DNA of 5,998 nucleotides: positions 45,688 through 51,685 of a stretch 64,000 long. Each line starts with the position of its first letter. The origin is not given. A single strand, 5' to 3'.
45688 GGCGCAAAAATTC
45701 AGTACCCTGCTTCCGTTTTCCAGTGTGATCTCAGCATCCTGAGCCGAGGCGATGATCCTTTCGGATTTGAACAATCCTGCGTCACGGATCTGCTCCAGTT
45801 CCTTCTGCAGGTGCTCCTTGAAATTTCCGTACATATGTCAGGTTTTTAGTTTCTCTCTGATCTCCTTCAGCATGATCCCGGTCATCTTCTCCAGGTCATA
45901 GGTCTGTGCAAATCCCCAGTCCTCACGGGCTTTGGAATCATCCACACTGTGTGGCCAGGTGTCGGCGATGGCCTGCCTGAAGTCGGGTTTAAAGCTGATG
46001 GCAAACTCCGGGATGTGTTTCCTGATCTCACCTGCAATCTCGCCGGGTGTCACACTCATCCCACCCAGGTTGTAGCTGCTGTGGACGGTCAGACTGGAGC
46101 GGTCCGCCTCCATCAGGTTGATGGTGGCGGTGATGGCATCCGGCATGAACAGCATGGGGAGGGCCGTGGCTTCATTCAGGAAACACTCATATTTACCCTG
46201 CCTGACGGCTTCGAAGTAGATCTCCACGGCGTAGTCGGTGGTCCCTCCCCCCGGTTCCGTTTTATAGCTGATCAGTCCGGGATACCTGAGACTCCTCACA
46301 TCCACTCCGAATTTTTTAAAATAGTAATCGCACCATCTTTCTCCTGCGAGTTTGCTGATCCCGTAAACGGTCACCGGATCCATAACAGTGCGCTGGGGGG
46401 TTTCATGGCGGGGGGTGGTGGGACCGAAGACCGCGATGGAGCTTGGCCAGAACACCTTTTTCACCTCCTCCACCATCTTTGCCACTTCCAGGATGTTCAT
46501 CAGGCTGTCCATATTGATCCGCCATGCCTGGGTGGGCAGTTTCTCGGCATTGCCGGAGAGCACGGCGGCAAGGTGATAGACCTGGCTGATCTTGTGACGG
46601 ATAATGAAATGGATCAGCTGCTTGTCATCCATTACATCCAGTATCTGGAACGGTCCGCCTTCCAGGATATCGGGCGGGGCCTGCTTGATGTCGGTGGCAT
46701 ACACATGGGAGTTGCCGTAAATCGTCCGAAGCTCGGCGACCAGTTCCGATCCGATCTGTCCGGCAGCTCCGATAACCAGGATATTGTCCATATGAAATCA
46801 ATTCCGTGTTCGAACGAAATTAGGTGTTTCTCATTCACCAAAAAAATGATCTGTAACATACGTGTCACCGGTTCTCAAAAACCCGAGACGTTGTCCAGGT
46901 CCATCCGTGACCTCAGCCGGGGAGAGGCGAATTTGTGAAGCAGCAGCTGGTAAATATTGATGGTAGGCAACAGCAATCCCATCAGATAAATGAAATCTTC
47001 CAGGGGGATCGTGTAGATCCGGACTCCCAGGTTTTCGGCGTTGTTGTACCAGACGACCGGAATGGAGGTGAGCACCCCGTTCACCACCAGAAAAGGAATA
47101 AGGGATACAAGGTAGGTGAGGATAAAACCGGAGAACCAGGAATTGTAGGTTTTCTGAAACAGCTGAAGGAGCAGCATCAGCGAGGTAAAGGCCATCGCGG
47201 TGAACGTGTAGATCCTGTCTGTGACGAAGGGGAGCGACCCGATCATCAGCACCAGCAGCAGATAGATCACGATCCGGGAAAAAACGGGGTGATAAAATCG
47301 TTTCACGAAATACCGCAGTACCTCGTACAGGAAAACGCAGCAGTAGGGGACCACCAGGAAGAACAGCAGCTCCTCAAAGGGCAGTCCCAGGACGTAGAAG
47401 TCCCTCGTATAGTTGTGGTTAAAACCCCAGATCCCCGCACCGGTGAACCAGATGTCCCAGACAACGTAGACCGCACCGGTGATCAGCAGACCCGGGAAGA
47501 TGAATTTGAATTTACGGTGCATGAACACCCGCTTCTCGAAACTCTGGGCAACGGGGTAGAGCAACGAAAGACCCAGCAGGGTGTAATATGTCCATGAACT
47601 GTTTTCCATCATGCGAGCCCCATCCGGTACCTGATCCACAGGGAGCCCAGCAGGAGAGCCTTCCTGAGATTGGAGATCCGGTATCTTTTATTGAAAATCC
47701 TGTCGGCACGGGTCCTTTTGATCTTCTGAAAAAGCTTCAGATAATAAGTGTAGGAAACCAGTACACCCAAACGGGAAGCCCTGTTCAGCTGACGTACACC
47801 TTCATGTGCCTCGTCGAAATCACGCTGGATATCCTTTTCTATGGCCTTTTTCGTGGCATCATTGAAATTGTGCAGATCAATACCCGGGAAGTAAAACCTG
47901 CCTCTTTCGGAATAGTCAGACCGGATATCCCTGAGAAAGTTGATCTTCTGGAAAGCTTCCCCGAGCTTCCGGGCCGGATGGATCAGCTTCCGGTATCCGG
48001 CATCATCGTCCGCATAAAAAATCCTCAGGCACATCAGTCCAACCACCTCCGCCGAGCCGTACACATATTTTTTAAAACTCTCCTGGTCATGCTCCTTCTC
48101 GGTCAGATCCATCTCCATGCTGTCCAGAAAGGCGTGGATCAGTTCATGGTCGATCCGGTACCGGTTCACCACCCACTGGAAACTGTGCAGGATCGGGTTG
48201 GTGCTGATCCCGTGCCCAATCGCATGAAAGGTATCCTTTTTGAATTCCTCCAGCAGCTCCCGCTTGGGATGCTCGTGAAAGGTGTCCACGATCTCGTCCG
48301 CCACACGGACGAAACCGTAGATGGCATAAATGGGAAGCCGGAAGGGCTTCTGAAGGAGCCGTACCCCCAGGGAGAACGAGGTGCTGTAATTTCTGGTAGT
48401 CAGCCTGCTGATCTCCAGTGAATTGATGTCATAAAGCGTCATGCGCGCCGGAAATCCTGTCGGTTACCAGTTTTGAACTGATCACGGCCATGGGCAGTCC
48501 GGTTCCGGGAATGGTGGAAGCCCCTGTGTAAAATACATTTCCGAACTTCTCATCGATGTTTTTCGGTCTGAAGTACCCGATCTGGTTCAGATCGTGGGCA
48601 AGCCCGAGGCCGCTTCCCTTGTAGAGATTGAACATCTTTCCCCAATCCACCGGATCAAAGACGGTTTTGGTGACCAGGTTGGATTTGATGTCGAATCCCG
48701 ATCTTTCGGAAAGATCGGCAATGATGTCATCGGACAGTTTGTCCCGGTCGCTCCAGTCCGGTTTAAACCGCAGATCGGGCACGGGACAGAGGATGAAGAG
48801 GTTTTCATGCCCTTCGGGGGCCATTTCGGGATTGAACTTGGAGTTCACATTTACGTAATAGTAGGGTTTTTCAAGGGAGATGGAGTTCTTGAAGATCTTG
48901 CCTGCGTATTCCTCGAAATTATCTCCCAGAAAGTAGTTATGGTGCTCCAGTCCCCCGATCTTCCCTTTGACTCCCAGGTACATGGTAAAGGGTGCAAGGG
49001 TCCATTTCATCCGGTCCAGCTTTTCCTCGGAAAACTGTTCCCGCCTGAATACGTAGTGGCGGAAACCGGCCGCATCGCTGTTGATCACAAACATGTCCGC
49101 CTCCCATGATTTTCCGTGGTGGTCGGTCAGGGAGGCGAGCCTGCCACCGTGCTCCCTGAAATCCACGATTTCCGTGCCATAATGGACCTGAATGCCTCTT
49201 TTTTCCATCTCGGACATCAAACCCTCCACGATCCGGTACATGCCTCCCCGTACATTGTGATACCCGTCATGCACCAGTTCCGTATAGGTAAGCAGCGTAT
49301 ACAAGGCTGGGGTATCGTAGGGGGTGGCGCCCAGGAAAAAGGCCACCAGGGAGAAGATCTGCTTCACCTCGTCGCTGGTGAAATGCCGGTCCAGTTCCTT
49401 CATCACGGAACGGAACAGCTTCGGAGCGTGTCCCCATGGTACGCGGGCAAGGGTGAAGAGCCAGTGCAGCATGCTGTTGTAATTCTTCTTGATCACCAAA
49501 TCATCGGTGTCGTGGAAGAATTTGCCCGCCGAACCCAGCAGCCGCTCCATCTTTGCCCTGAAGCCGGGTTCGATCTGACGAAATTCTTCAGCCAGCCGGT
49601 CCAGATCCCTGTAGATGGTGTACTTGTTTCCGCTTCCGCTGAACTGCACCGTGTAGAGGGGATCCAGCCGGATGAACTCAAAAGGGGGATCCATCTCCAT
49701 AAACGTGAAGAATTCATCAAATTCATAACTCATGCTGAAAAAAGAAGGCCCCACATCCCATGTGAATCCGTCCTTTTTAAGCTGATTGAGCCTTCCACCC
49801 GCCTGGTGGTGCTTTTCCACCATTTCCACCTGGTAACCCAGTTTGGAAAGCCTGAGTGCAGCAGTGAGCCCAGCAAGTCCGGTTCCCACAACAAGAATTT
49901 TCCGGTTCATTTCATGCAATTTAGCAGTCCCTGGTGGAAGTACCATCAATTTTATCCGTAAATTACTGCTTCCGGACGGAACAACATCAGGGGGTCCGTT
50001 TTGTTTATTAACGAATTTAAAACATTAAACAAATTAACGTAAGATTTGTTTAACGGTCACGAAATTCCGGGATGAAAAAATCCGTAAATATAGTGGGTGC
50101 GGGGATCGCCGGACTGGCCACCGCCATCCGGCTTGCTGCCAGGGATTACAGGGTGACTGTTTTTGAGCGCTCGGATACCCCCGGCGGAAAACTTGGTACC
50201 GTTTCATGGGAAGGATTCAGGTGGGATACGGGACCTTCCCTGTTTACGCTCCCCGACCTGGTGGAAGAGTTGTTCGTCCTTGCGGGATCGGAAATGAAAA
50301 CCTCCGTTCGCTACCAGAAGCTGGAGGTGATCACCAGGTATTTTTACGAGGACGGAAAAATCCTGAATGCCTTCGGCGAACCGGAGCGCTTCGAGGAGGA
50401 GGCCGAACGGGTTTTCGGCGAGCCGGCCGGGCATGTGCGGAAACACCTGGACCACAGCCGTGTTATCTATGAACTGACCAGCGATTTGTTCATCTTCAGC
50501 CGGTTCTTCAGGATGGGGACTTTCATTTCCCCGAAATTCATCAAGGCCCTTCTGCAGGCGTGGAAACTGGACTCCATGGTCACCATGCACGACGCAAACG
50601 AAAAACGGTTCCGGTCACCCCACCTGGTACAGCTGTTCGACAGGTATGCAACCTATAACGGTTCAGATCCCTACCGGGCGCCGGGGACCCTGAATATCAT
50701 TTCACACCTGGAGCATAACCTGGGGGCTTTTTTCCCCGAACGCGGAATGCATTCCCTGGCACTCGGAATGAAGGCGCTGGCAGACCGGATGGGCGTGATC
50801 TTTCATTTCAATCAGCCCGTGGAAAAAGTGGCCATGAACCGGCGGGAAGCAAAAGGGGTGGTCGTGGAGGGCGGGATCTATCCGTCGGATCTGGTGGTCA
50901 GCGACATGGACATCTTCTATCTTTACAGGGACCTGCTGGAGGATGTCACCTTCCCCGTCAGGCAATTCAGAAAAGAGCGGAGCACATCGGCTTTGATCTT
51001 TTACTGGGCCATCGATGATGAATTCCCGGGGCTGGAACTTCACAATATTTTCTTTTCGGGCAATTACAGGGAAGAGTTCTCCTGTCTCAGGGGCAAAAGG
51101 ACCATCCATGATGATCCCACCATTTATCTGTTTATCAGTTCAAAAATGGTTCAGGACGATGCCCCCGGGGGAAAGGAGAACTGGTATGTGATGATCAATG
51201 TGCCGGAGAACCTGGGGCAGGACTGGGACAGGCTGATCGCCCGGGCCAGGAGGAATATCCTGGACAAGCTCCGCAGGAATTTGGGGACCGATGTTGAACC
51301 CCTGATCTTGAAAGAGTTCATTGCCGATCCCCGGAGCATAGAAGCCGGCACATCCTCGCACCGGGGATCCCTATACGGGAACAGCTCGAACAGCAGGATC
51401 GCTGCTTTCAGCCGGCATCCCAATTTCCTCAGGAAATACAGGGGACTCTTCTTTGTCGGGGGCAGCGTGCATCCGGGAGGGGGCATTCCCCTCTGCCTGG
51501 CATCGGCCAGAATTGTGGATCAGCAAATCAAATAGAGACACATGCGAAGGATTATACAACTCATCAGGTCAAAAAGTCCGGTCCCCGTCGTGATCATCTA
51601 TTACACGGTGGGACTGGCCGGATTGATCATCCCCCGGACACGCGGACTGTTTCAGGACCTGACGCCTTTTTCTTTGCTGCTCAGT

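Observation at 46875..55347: Divergent 9-gene carotenoid cluster predicting an acylated, glycosylated monocyclic keto-carotenoid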

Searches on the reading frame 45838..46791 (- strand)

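Call 10: search_protein_families(library=pfam, proteins=[window:45838-46791:-], max_evalue=0.001)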
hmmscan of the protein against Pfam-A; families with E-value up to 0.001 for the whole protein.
window:45838-46791:- (317 aa): 6 families
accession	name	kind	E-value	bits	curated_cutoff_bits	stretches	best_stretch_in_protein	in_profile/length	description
PF01370.27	Epimerase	-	9e-29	101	20.9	1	4-243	1-240/240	NAD dependent epimerase/dehydratase family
PF16363.11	GDP_Man_Dehyd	-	3.7e-17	63.2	27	1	5-172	1-182/332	GDP-mannose 4,6 dehydratase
PF04321.23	RmlD_sub_bind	-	3.4e-14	53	27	1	3-160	2-142/287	RmlD substrate binding domain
PF07993.18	NAD_binding_4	-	4e-08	33.2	20.1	1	65-210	86-244/258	Male sterility protein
PF02719.21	Polysacc_synt_2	-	4.4e-06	26.5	20.2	1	4-114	1-124/293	Polysaccharide biosynthesis protein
PF01073.25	3Beta_HSD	-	5.7e-05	22.7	22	1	5-125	1-123/280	3-beta hydroxysteroid dehydrogenase/isomerase family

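Call 55: search_protein_families(library=ncbifam, proteins=[window:45838-46791:-], max_evalue=0.00001)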
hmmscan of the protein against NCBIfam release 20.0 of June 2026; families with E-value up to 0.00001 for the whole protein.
window:45838-46791:- (317 aa): 7 families
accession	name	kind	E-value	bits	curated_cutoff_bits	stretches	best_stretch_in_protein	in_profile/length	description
NF043036.1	ErythonDh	equivalog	2e-33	116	325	1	3-303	2-312/321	D-erythronate dehydrogenase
TIGR02197.1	heptose_epim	equivalog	2e-13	50.2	274.6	1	4-155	1-150/316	ADP-glyceromanno-heptose 6-epimerase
TIGR01179.1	galE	equivalog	8.1e-13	47.9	262.3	1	3-170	1-173/332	UDP-glucose 4-epimerase GalE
TIGR01214.1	rmlD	equivalog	1.3e-10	40.9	224.05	1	4-160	2-141/285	dTDP-4-dehydrorhamnose reductase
NF041293.1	G6PDh_Azf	equivalog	1.3e-07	31.3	400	1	2-171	3-180/252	NAD-dependent glucose-6-phosphate dehydrogenase Azf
TIGR03466.1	HpnA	hypoth_equivalog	3e-07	29.6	367.65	1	4-159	3-157/327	hopanoid-associated sugar epimerase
NF047922.1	GDPFucSynFcl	equivalog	4.7e-06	26.3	500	0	49-173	35-164/308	GDP-L-fucose synthase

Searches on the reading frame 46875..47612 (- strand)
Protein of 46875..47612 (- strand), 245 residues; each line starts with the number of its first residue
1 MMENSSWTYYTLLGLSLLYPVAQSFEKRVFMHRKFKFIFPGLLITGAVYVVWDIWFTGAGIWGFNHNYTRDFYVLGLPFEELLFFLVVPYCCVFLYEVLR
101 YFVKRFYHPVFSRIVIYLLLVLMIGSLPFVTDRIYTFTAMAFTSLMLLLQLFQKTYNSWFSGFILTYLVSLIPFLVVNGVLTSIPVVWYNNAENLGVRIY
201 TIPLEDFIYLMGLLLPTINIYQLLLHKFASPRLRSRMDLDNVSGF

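Call 5: search_protein_families(library=pfam, proteins=[window:46875-47612:-], max_evalue=0.01)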
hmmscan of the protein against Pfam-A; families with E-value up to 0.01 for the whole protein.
window:46875-47612:- (245 aa): 1 family
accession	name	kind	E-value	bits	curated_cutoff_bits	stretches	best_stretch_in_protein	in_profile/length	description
PF18916.5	Lycopene_cyc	-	1.2e-33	116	27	2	132-223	1-91/92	Lycopene cyclase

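Call 6: search_protein_families(library=ncbifam, proteins=[window:46875-47612:-], max_evalue=0.01)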
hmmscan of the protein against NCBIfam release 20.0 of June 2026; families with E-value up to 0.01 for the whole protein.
window:46875-47612:- (245 aa): 1 family
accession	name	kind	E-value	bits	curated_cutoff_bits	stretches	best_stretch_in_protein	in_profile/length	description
TIGR03462.1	CarR_dom_SF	subfamily_domain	5.2e-24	84.6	39.4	2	134-215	2-83/89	lycopene cyclase domain-containing protein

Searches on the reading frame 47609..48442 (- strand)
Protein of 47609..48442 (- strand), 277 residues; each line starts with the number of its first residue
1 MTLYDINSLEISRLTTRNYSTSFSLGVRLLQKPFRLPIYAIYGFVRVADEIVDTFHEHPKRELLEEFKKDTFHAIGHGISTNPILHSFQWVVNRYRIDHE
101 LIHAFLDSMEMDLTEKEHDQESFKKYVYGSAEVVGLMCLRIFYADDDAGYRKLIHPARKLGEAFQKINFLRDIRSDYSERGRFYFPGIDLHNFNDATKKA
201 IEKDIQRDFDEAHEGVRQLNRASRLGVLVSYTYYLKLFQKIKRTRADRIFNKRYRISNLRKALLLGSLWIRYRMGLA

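Call 5: search_protein_families(library=pfam, proteins=[window:47609-48442:-], max_evalue=0.01)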
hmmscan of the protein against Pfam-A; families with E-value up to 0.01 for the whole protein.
window:47609-48442:- (277 aa): 1 family
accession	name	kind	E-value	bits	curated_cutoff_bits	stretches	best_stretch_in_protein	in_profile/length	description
PF00494.24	SQS_PSY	-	9.7e-49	166.9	26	1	17-260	2-263/263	Squalene/phytoene synthase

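Call 6: search_protein_families(library=ncbifam, proteins=[window:47609-48442:-], max_evalue=0.01)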
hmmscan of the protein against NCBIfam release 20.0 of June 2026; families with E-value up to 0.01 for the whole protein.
window:47609-48442:- (277 aa): 6 families
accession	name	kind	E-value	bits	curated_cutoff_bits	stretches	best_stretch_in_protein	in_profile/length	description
TIGR03465.1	HpnD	equivalog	2.1e-33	115.5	278.6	1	17-266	3-262/267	presqualene diphosphate synthase HpnD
NF045686.1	PhytoSynCyanob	equivalog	1.5e-26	93.3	550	1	7-273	19-308/310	15-cis-phytoene synthase CrtB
TIGR03464.1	HpnC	equivalog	2.1e-21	76.6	250.45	1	23-202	9-185/267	squalene synthase HpnC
NF045921.1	PhytnSynCrtBRhod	equivalog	1e-16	61.3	500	1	9-267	7-274/307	15-cis-phytoene synthase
NF042419.1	Phyto_syn_CrtB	equivalog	7.3e-14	52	480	1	15-192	10-192/306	15-cis-phytoene synthase CrtB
TIGR01559.1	squal_synth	equivalog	0.00028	20.2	286.75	1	19-186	13-199/337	squalene synthase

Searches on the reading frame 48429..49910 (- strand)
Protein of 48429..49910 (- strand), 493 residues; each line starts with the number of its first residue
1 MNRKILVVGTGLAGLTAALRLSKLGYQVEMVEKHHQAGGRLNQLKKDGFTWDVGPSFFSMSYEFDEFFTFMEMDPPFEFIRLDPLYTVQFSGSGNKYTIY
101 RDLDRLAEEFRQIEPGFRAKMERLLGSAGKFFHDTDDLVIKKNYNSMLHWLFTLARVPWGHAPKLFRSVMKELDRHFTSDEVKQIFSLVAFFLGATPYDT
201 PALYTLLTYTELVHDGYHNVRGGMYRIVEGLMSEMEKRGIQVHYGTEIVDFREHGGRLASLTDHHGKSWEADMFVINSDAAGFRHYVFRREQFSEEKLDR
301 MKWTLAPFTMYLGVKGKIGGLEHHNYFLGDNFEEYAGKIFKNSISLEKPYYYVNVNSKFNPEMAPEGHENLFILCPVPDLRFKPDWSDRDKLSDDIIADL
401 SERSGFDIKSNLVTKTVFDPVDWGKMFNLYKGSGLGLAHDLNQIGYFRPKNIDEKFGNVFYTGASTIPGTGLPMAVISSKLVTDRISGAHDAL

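Call 5: search_protein_families(library=pfam, proteins=[window:48429-49910:-], max_evalue=0.01)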
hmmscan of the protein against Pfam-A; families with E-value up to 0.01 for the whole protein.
window:48429-49910:- (493 aa): 13 families
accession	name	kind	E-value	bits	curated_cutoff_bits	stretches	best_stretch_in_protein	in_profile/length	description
PF01593.30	Amino_oxidase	-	3.5e-21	76.5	19.8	1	12-486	1-442/443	Flavin containing amine oxidoreductase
PF13450.12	NAD_binding_8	-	7.2e-13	49.1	21.9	1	7-70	1-64/68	NAD(P)-binding Rossmann-like domain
PF01266.30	DAO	-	5.7e-11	43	27.9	2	4-38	1-35/353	FAD dependent oxidoreductase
PF07992.20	Pyr_redox_2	-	9.5e-09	35.5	26.1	1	4-36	2-31/291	Pyridine nucleotide-disulphide oxidoreductase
PF00070.33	Pyr_redox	-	5.2e-07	30.5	22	1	4-37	1-34/82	Pyridine nucleotide-disulphide oxidoreductase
PF03486.20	HI0933_like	-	8.8e-07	29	50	1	4-41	2-39/244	HI0933-like protein Rossmann domain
PF00890.30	FAD_binding_2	-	3.6e-06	26.9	20.4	1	5-40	2-37/414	FAD binding domain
PF12831.13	FAD_oxidored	-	8.3e-06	25.8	27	1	5-41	2-38/416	FAD dependent oxidoreductase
PF01494.25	FAD_binding_3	-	9.8e-06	25.5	22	1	4-36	3-35/349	FAD binding domain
PF04820.20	Trp_halogenase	-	0.00026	20.4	21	0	231-288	164-218/458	Tryptophan halogenase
PF01134.28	GIDA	-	0.00027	20.6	22.1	1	4-36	1-33/391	Glucose inhibited division protein A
PF01262.27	AlaDh_PNT_C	-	0.005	16.7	23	1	4-43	30-69/214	Alanine dehydrogenase/PNT, C-terminal domain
PF01946.23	Thi4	-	0.0077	15.9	26.2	0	3-39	18-55/235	Thi4 family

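Call 6: search_protein_families(library=ncbifam, proteins=[window:48429-49910:-], max_evalue=0.01)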
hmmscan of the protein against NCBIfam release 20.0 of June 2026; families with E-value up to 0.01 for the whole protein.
window:48429-49910:- (493 aa): 86 families (the best 25 are shown)
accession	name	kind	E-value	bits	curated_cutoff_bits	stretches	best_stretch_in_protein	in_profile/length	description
TIGR02734.1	crtI_fam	subfamily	5e-105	352.1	238.1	1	6-489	2-491/504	phytoene desaturase family protein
NF058655.1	CrtID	equivalog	2.7e-102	343.1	640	1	5-482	1-477/478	bifunctional phytoene desaturase/3,4-desaturase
NF042421.1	hydcarot_desat_CrtD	equivalog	1.2e-59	202.1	500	1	4-487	3-484/487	1-hydroxycarotenoid 3,4-desaturase CrtD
NF045637.1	carotdesatCrtDProt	equivalog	5.4e-52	176.9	580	1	5-486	1-482/485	1-hydroxycarotenoid 3,4-desaturase CrtD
TIGR02733.1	desat_CrtD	equivalog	7.4e-18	64.5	549.7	1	3-318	2-332/492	C-3',4' desaturase CrtD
NF005560.0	PRK07233.1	equivalog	2.2e-12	46.6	252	1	4-52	2-50/435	hypothetical protein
NF008845.0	PRK11883.1-5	equivalog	2.2e-11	42.7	560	1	1-58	3-66/468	protoporphyrinogen oxidase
NF045689.1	BCarotKetCrtO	equivalog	7.9e-11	41.2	1000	1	341-471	379-522/563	beta-carotene ketolase CrtO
TIGR02730.1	carot_isom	equivalog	1.1e-10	41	586.9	1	5-376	3-375/493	carotenoid isomerase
NF005548.0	PRK07208.1-4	equivalog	9.4e-10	37.7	389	1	3-68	4-70/488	hypothetical protein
TIGR03467.1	HpnE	equivalog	4.4e-09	36.2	283.05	1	6-49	2-45/430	hydroxysqualene dehydroxylase HpnE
NF040770.1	hetero_SS_HdrA2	exception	1.8e-08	33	1100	1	2-47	139-184/777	CoB-CoM heterodisulfide reductase HdrA2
TIGR00562.1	proto_IX_ox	equivalog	3.6e-08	32.4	97.85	1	3-60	3-62/470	protoporphyrinogen oxidase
NF005547.0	PRK07208.1-3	equivalog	1e-07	31.1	380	1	2-55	4-57/465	hypothetical protein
NF045663.1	diclust_near_Sec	equivalog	1.3e-07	30.2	530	1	2-48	106-152/759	pyridine nucleotide-disulfide oxidoreductase/dicluster-binding protein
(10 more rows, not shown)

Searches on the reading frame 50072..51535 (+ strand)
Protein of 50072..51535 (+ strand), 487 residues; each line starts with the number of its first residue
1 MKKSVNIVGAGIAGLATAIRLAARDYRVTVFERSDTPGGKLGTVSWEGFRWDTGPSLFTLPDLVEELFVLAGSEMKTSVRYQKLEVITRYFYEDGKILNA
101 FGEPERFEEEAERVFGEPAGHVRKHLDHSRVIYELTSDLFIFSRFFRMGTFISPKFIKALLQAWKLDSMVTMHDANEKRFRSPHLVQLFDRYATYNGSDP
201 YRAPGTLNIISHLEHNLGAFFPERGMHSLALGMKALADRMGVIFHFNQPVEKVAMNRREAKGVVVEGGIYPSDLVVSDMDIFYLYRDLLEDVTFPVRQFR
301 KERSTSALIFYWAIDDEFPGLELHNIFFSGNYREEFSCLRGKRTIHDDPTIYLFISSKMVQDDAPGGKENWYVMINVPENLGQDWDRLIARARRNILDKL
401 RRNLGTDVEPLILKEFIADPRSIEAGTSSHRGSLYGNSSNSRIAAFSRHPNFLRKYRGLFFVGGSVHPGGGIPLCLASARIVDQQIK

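Call 5: search_protein_families(library=pfam, proteins=[window:50072-51535:+], max_evalue=0.01)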
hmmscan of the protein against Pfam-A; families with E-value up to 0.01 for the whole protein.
window:50072-51535:+ (487 aa): 10 families
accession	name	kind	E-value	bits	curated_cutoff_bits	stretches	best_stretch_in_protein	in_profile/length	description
PF01593.30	Amino_oxidase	-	9.7e-19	68.4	19.8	1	12-480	1-436/443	Flavin containing amine oxidoreductase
PF13450.12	NAD_binding_8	-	3.8e-14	53.2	21.9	1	7-61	1-55/68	NAD(P)-binding Rossmann-like domain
PF01266.30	DAO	-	9.3e-12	45.6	27.9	1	5-39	2-37/353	FAD dependent oxidoreductase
PF00890.30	FAD_binding_2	-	4.5e-06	26.6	20.4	1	7-39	4-36/414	FAD binding domain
PF07992.20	Pyr_redox_2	-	1.8e-05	24.7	26.1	1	4-37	2-36/291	Pyridine nucleotide-disulphide oxidoreductase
PF03486.20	HI0933_like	-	2.2e-05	24.5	50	1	4-41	2-39/244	HI0933-like protein Rossmann domain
PF00070.33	Pyr_redox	-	3.3e-05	24.8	22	1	5-38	2-35/82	Pyridine nucleotide-disulphide oxidoreductase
PF01946.23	Thi4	-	0.00029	20.6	26.2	1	3-40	18-56/235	Thi4 family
PF12831.13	FAD_oxidored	-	0.0016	18.2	27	1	5-41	2-38/416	FAD dependent oxidoreductase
PF13454.12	NAD_binding_9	-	0.003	18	21.8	1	7-38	2-36/155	FAD-NAD(P)-binding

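Call 6: search_protein_families(library=ncbifam, proteins=[window:50072-51535:+], max_evalue=0.01)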
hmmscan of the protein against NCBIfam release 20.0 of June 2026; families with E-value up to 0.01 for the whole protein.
window:50072-51535:+ (487 aa): 65 families (the best 25 are shown)
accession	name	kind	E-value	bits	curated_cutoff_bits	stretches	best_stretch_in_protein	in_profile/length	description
NF042421.1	hydcarot_desat_CrtD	equivalog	6.9e-169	562.4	500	1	5-486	4-483/487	1-hydroxycarotenoid 3,4-desaturase CrtD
TIGR02734.1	crtI_fam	subfamily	8.6e-91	305.1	238.1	1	6-486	2-488/504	phytoene desaturase family protein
NF045637.1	carotdesatCrtDProt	equivalog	8.6e-89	298.3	580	1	6-485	2-481/485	1-hydroxycarotenoid 3,4-desaturase CrtD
NF058655.1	CrtID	equivalog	3.8e-74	250.3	640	1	5-482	1-477/478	bifunctional phytoene desaturase/3,4-desaturase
NF005560.0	PRK07233.1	equivalog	8.2e-14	51.3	252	1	4-52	2-50/435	hypothetical protein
TIGR02733.1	desat_CrtD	equivalog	5.7e-12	45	549.7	1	3-54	2-53/492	C-3',4' desaturase CrtD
NF005548.0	PRK07208.1-4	equivalog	1.8e-11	43.3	389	1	2-100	3-104/488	hypothetical protein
TIGR02730.1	carot_isom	equivalog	6.1e-11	41.8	586.9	1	7-472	5-474/493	carotenoid isomerase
TIGR00562.1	proto_IX_ox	equivalog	1e-09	37.6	97.85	1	2-74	2-77/470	protoporphyrinogen oxidase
TIGR03467.1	HpnE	equivalog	1.4e-09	37.8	283.05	1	5-54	1-52/430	hydroxysqualene dehydroxylase HpnE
NF001933.0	PRK00711.1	subfamily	2e-07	30.4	383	1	5-38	3-36/429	D-amino acid dehydrogenase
NF045689.1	BCarotKetCrtO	equivalog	4.4e-07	28.8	1000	0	4-43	5-44/563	beta-carotene ketolase CrtO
NF008841.0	PRK11883.1-1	equivalog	4.6e-07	29.1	517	1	2-59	3-63/453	protoporphyrinogen oxidase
NF008845.0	PRK11883.1-5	equivalog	8.3e-07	27.6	560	1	1-58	3-66/468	protoporphyrinogen oxidase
NF045663.1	diclust_near_Sec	equivalog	8.3e-07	27.5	530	1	2-44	106-148/759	pyridine nucleotide-disulfide oxidoreductase/dicluster-binding protein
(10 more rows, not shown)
